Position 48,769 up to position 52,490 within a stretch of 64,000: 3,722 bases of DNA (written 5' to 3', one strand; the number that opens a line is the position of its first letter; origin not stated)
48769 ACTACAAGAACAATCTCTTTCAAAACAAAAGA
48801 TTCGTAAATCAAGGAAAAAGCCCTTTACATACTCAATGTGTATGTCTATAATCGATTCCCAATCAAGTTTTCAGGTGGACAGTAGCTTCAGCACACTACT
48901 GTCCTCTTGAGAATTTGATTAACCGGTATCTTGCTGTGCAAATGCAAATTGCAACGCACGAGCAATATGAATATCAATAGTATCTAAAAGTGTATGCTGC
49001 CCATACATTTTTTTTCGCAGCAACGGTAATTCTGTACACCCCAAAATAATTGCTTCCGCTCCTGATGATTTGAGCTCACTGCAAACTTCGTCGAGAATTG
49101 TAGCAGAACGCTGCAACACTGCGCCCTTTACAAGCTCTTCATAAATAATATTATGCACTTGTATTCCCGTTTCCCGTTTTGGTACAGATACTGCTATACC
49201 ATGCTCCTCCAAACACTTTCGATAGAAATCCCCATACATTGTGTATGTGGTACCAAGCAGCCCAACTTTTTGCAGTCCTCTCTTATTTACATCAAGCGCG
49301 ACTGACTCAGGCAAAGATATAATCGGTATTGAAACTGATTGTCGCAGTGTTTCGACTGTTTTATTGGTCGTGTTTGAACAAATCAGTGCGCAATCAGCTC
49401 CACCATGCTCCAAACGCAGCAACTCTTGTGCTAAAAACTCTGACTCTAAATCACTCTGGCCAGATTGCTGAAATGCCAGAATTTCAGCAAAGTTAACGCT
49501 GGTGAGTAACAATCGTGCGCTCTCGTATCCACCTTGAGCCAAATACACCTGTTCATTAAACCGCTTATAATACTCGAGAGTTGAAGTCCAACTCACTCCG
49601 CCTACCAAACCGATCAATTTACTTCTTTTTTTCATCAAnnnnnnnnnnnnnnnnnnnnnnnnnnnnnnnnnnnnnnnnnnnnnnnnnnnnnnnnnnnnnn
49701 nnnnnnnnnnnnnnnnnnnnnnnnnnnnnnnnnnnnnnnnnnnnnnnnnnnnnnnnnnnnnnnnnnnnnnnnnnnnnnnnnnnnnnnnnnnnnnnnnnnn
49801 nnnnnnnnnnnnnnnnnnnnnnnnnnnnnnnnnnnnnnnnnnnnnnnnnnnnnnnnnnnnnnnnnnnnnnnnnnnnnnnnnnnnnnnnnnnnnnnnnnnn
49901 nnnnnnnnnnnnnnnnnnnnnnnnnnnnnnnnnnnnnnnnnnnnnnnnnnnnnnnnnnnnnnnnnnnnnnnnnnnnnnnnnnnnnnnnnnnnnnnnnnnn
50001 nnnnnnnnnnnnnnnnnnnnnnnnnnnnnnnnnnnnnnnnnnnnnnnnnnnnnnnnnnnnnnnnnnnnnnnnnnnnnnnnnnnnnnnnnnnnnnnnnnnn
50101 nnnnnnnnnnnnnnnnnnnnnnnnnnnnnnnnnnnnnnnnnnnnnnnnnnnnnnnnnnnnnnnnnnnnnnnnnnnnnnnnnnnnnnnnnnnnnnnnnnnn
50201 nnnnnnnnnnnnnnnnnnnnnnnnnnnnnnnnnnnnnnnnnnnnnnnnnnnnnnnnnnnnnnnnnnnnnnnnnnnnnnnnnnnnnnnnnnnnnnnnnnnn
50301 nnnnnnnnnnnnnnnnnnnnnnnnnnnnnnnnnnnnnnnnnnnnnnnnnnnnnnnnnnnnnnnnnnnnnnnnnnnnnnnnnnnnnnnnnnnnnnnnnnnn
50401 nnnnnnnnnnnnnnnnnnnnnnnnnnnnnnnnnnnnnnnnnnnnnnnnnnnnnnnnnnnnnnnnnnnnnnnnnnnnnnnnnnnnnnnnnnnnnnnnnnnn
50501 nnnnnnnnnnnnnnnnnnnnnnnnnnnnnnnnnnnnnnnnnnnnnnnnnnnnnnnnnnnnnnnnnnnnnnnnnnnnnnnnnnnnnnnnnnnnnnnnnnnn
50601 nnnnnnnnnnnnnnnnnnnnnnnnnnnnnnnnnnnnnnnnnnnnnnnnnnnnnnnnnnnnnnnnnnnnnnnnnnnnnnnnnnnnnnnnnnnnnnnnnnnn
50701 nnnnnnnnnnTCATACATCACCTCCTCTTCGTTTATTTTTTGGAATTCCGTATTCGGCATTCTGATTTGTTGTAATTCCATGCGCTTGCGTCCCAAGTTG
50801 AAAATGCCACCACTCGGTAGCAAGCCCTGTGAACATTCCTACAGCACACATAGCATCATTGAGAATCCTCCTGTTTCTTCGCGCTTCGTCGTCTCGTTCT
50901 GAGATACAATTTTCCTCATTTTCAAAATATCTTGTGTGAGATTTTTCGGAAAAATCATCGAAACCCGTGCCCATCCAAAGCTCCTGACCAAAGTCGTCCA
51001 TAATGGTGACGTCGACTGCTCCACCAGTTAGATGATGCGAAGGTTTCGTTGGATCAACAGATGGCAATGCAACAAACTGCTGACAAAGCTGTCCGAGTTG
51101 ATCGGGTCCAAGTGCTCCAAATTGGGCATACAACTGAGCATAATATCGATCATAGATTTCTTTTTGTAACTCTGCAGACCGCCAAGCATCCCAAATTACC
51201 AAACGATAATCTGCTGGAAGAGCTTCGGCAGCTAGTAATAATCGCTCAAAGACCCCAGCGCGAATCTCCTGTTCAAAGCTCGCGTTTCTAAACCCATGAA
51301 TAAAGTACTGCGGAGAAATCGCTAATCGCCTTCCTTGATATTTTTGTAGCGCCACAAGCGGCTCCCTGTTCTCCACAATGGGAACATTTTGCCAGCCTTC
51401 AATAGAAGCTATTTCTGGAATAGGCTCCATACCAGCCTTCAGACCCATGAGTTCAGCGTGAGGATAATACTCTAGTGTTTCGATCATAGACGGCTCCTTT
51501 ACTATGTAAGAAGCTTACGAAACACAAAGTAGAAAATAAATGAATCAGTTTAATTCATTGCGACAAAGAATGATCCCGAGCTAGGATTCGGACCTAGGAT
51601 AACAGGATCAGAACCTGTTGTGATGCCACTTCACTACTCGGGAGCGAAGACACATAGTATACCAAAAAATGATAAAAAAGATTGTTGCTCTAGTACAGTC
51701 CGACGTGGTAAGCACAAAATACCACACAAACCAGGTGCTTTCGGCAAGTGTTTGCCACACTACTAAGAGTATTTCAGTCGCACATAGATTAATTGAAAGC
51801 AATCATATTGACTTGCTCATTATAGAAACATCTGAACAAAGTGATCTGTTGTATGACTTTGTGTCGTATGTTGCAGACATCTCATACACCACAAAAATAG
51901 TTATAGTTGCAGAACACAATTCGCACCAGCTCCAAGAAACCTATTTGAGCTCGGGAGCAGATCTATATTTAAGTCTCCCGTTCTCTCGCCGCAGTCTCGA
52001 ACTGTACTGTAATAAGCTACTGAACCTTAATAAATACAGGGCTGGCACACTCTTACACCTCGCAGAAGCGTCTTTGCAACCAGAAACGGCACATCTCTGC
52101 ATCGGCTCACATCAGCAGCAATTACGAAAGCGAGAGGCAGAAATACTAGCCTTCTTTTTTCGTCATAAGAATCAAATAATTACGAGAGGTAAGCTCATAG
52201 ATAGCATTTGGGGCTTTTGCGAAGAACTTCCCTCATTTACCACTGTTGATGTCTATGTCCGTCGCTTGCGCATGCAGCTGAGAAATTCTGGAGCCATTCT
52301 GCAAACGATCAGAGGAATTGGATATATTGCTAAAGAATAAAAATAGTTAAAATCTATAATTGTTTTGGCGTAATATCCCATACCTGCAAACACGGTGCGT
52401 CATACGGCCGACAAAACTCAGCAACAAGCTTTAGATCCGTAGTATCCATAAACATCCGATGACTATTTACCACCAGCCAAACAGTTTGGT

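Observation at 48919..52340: Compact van-like cluster: racemase, Ddl with a non-canonical omega loop, VanX-type dipeptidase, tRNA-Gln and an atypical OmpR-type regulator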

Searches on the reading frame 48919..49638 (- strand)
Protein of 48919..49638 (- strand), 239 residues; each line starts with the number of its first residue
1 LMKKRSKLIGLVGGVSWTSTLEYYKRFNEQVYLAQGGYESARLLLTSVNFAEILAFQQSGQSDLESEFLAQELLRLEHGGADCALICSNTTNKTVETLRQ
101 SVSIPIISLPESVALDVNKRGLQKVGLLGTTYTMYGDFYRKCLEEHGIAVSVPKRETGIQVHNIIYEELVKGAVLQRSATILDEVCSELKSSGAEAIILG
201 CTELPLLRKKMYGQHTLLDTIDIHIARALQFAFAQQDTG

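Call 4: search_protein_families(library=pfam, proteins=[window:48919-49638:-], max_evalue=0.01)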
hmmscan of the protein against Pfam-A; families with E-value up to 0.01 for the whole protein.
window:48919-49638:- (239 aa): 1 family
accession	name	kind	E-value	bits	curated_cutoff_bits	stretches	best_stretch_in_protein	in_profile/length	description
PF01177.27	Asp_Glu_race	-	2.1e-37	129.4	31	1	12-228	1-211/211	Asp/Glu/Hydantoin racemase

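Call 5: search_protein_families(library=ncbifam, proteins=[window:48919-49638:-], max_evalue=0.01)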
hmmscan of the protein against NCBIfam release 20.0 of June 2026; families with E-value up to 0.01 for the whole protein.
window:48919-49638:- (239 aa): 5 families
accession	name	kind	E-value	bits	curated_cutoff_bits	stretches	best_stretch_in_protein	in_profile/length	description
TIGR00035.1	asp_race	subfamily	5.2e-56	189.9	93.1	1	7-237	3-232/236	amino acid racemase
NF007569.0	PRK10200.1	equivalog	1.1e-47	162.7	417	1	7-232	2-228/230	aspartate/glutamate racemase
NF052483.1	racemase_CuyB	equivalog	5.6e-25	88.6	190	1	10-230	2-223/225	cysteate racemase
TIGR00067.1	glut_race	equivalog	8.1e-11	41.8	146.65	1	85-212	67-191/251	glutamate racemase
NF002035.0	PRK00865.1-3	equivalog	9.7e-11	41.7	328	1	85-211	71-194/267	glutamate racemase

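Call 37: search_solved_structures(query=window:48919-49638:-, max_evalue=0.001, show_alignments=2)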
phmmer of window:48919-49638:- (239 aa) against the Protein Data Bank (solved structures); distinct sequences matched with E-value up to 0.001: 28.
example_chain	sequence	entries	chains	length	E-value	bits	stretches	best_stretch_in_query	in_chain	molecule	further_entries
3ojc_A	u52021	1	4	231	3.4e-46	161.1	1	7-232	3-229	Putative aspartate/glutamate racemase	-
5hqt_A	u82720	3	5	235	6.1e-41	143.9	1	7-233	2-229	aspartate/glutamate racemase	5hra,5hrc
5ell_A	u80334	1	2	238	6.4e-41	143.8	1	7-233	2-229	Asp/Glu_racemase family protein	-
5elm_A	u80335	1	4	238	1.6e-39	139.2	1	7-233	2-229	Asp/Glu_racemase family protein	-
2zsk_A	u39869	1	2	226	4.3e-34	121.5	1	7-232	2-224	226aa long hypothetical aspartate racemase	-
2dx7_A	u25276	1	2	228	3.2e-22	82.7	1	7-231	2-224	aspartate racemase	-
1jfl_A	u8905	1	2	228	6e-22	81.8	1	7-231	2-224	ASPARTATE RACEMASE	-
3s7z_A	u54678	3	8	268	1e-12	51.6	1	8-207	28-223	Putative aspartate racemase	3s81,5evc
1iu9_A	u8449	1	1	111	1.3e-09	41.5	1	111-210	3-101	aspartate racemase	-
1b73_A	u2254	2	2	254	2.1e-08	37.5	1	77-212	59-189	GLUTAMATE RACEMASE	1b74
9lyd_Q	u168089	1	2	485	2.8e-08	37.1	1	111-210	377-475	G-protein coupled receptor 3,Aspartate racemase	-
5xnk_A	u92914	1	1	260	1.8e-06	31.2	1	1-211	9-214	McyF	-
2jfu_A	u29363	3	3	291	1.9e-06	31.2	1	77-210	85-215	GLUTAMATE RACEMASE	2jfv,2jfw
2dwu_A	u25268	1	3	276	5.5e-06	29.6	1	84-210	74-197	Glutamate racemase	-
5wxx_A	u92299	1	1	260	8.4e-06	29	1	1-211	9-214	McyF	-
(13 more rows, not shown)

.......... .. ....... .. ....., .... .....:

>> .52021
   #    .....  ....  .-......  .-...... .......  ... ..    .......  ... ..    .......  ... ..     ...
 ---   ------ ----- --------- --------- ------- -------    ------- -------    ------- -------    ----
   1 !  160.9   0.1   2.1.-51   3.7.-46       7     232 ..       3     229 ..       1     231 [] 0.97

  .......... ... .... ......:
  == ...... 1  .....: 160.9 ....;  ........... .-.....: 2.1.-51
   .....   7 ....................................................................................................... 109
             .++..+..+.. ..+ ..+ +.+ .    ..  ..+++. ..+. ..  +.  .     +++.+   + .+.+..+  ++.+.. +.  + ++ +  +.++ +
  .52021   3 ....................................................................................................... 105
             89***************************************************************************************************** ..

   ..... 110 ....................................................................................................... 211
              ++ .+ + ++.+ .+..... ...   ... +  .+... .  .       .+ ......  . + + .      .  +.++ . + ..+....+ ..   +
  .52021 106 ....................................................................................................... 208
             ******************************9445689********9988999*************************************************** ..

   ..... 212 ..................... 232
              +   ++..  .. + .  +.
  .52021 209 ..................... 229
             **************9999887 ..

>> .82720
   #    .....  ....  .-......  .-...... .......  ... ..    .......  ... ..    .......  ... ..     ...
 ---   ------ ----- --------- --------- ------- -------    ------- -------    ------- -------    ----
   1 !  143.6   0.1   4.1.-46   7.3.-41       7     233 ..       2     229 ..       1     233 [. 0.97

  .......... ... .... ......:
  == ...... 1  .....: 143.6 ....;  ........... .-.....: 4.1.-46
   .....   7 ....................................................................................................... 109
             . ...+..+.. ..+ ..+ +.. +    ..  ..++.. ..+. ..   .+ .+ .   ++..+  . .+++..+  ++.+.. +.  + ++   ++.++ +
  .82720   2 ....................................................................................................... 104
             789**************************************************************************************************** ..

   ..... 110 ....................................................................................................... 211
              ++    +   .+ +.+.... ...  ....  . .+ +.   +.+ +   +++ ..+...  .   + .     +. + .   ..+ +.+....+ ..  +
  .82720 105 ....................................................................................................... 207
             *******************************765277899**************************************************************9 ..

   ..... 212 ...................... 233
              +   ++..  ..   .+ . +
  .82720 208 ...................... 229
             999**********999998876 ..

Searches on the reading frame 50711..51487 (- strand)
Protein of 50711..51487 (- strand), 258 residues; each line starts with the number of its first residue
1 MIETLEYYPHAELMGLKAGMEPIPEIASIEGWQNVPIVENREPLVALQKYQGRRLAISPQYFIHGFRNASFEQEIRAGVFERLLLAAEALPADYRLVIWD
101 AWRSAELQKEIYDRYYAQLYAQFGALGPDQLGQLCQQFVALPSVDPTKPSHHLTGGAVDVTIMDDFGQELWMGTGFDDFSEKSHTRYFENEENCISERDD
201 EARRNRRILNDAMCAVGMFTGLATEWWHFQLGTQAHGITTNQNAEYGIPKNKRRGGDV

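Call 4: search_protein_families(library=pfam, proteins=[window:50711-51487:-], max_evalue=0.01)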
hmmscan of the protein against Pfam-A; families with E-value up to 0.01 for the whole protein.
window:50711-51487:- (258 aa): 2 families
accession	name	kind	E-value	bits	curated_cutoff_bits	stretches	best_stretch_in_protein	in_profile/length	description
PF01427.22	Peptidase_M15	-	5.6e-20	72.4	27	1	88-235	55-188/199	D-ala-D-ala dipeptidase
PF02557.22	VanY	-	0.00013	22.2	25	1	85-170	15-84/132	D-alanyl-D-alanine carboxypeptidase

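Call 5: search_protein_families(library=ncbifam, proteins=[window:50711-51487:-], max_evalue=0.01)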
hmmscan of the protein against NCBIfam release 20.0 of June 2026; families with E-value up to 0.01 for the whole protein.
window:50711-51487:- (258 aa): 2 families
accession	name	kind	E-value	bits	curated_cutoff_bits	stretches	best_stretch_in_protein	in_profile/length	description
NF007557.0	PRK10178.1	equivalog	4.2e-20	72.2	176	1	137-234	87-171/188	D-alanyl-D-alanine dipeptidase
NF033115.1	dipept_VanX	equivalog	2.8e-07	30.6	320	1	149-235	111-189/199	D-Ala-D-Ala dipeptidase VanX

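Call 58: find_homologous_proteins(query=window:50711-51487:-, max_evalue=1e-8)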
Query window:50711-51487:- (258 aa): 20 proteins with E <= 1e-8 among 832 candidates.
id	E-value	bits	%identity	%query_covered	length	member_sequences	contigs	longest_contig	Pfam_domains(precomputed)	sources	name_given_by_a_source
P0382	2.1e-164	563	95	100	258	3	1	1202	PF01427.23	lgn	-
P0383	9.8e-149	512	86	99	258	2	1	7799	PF01427.23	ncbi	-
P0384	5.6e-131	453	78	99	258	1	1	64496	PF02557.23,PF01427.23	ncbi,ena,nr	ncbi:MAG: M15 family metallopeptidase [bacterium]|nr:M15 family metallopeptidase [bacterium]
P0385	1.1e-124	433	73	98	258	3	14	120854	PF02557.23,PF01427.23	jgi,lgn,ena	-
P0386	1.3e-121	423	71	99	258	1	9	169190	PF01427.23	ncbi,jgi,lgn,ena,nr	ncbi:MAG: M15 family metallopeptidase [Candidatus Pacebacteria bacterium]|nr:M15 family metallopepti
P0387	8.5e-50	187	40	93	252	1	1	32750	PF01427.23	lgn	-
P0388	6.2e-45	171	42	89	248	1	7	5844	PF01427.23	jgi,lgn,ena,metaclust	metaclust:\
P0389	1.2e-42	164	40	89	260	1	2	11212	PF01427.23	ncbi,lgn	-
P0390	5.8e-39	152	42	87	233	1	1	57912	PF02557.23,PF01427.23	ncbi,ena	-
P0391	8.1e-38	148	40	77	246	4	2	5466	PF01427.23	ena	-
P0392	2.0e-35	140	39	77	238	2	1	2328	PF02557.23,PF01427.23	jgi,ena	-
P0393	2.6e-31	127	44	59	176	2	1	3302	PF01427.23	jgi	jgi:D-alanyl-D-alanine dipeptidase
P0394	3.3e-26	110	38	68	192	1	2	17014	PF01427.23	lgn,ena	-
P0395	9.6e-22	95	31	76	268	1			PF01427.23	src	-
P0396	1.6e-21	95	37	82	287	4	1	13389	PF01427.23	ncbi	-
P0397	2.3e-15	74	33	78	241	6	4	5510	PF01427.23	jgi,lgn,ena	jgi:D-alanyl-D-alanine dipeptidase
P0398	5.2e-15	73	31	88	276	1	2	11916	PF01427.23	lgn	-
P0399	2.4e-12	65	30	86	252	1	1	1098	PF01427.23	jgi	-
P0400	1.6e-10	59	37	60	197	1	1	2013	PF01427.23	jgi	jgi:D-alanyl-D-alanine dipeptidase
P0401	2.9e-9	54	35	60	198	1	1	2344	PF01427.23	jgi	jgi:zinc D-Ala-D-Ala dipeptidase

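Call 59: find_encoding_contigs(protein=P0387, flank=5000, max_places=1)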
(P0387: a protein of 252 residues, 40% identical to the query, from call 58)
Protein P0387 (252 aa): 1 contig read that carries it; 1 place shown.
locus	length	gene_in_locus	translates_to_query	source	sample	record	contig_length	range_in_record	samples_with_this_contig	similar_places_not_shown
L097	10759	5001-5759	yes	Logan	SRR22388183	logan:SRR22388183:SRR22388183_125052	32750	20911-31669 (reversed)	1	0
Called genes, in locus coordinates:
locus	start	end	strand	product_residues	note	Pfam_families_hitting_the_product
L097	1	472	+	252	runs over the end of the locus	-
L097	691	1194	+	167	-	PF06983:3-dmu-9_3-mt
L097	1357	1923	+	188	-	-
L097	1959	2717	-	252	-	-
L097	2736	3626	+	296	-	-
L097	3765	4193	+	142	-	PF08818:DUF1801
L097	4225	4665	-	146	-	PF11969:DcpS_C (weak), PF01230:HIT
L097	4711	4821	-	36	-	-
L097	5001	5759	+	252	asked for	PF01427:Peptidase_M15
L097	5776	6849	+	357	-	PF01820:Dala_Dala_lig_N, PF07478:Dala_Dala_lig_C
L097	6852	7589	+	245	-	PF01177:Asp_Glu_race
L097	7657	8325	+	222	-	PF00561:Abhydrolase_1 (faint), PF12697:Abhydrolase_6, PF12146:Hydrolase_4 (faint)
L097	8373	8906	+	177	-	PF00293:NUDIX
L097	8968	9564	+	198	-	PF01872:RibD_C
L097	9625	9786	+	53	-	-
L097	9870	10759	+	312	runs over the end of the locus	PF02826:2-Hacid_dh_C, PF03446:NAD_binding_2 (weak)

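Call 60: find_encoding_contigs(protein=P0390, flank=5000, max_places=1)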
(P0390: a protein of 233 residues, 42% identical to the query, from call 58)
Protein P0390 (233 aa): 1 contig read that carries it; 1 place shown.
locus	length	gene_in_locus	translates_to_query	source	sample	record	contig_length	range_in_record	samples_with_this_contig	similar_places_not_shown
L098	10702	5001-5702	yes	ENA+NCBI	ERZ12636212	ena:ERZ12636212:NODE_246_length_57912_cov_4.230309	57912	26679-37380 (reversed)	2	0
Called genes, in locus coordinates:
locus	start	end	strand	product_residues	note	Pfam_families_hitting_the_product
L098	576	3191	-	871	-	PF01326:PPDK_N, PF27448:Rph_4th, PF00391:PEP-utilizers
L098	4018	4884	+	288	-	PF00108:Thiolase_N, PF02803:Thiolase_C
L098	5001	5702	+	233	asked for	PF01427:Peptidase_M15, PF02557:VanY (faint)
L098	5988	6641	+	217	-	PF00936:BMC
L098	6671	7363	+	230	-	PF00936:BMC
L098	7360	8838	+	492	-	PF00171:Aldedh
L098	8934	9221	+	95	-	PF00936:BMC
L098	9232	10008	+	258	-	PF06130:PTAC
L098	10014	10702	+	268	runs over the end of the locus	-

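Call 61: find_encoding_contigs(protein=P0396, flank=5000, max_places=1)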
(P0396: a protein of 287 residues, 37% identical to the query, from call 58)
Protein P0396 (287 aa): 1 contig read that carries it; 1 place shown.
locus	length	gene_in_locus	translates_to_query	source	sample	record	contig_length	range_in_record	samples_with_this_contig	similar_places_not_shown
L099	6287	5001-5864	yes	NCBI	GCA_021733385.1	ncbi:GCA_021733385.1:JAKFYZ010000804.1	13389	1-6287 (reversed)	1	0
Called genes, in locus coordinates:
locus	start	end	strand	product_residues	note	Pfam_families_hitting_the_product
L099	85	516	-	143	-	PF03061:4HBT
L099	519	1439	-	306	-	PF01734:Patatin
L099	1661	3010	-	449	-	PF01523:PmbA_TldD_1st (faint), PF19289:PmbA_TldD_3rd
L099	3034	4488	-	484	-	PF01523:PmbA_TldD_1st, PF19290:PmbA_TldD_2nd (weak), PF19289:PmbA_TldD_3rd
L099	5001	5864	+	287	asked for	PF01427:Peptidase_M15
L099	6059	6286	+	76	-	?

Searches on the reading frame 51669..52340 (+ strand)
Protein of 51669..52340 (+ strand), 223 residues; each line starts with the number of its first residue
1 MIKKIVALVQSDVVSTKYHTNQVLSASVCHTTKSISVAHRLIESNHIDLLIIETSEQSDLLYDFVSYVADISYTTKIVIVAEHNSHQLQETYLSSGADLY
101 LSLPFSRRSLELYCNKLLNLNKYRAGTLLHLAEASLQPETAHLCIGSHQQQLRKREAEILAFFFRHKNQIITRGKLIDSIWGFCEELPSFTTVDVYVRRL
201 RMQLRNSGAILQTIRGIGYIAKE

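Call 4: search_protein_families(library=pfam, proteins=[window:51669-52340:+], max_evalue=0.01)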
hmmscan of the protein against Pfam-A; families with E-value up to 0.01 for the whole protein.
window:51669-52340:+ (223 aa): 2 families
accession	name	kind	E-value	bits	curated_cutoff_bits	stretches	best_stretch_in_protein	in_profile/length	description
PF00486.34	Trans_reg_C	-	1.6e-16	60.6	26.2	1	151-220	5-76/77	Transcriptional regulatory protein, C terminal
PF00072.30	Response_reg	-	0.00026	21.6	30.2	1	28-111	24-107/111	Response regulator receiver domain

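Call 5: search_protein_families(library=ncbifam, proteins=[window:51669-52340:+], max_evalue=0.01)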
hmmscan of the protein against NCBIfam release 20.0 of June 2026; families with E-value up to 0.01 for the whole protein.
window:51669-52340:+ (223 aa): 33 families (the best 25 are shown)
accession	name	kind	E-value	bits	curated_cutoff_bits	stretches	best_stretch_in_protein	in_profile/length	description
TIGR02154.1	PhoB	equivalog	1.6e-18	66.9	296.2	1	32-219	32-223/226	phosphate regulon transcriptional regulator PhoB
NF045914.1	RespRegNblR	equivalog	1.8e-17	63.7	300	1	33-223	37-227/228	response regulator transcription factor NblR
NF053854.1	RespRegPhoBBctds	equivalog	3.8e-16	59.1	270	1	75-220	72-223/225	two-component system response regulator PhoB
NF041734.1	resp_reg_RppA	equivalog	6.1e-14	51.9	250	1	77-220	77-226/229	two-component system response regulator RppA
NF040689.1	MtrAB_MtrA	equivalog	6.9e-14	51.7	300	1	74-221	70-218/219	MtrAB system response regulator MtrA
NF040534.1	resp_reg_YycF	equivalog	1.1e-13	51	340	1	72-222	69-228/231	response regulator YycF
NF007546.0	PRK10161.1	equivalog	1.7e-13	50.7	471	1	64-219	64-223/229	phosphate response regulator transcription factor PhoB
NF045944.1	ResRegRpaBCyano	equivalog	4.9e-13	49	330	1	91-222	85-228/229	response regulator transcription factor RpaB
NF012023.0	PRK15479.1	equivalog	2.4e-12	46.9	337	1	91-220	89-216/224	transcriptional regulator TctD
NF045991.1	RespRegCtrARhodob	equivalog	6e-12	45.8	350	1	28-223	26-223/224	response regulator transcription factor CtrA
TIGR01387.1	cztR_silR_copR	subfamily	7.2e-12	45.4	279.2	1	74-220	70-217/218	heavy metal response regulator transcription factor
NF007928.2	PRK10643.1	equivalog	7.9e-12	45.3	330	1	26-220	24-215/216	two-component system response regulator PmrA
NF051850.1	RespRegRprY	equivalog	5.2e-11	42.4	370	1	71-219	73-224/234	response regulator transcription factor RprY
NF041209.1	resp_regPieR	equivalog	1e-10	41.6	450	1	45-220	43-226/231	two component system response regulator PieR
NF008034.0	PRK10766.1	equivalog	1.1e-10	41.4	275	1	31-220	31-225/231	two-component system response regulator TorR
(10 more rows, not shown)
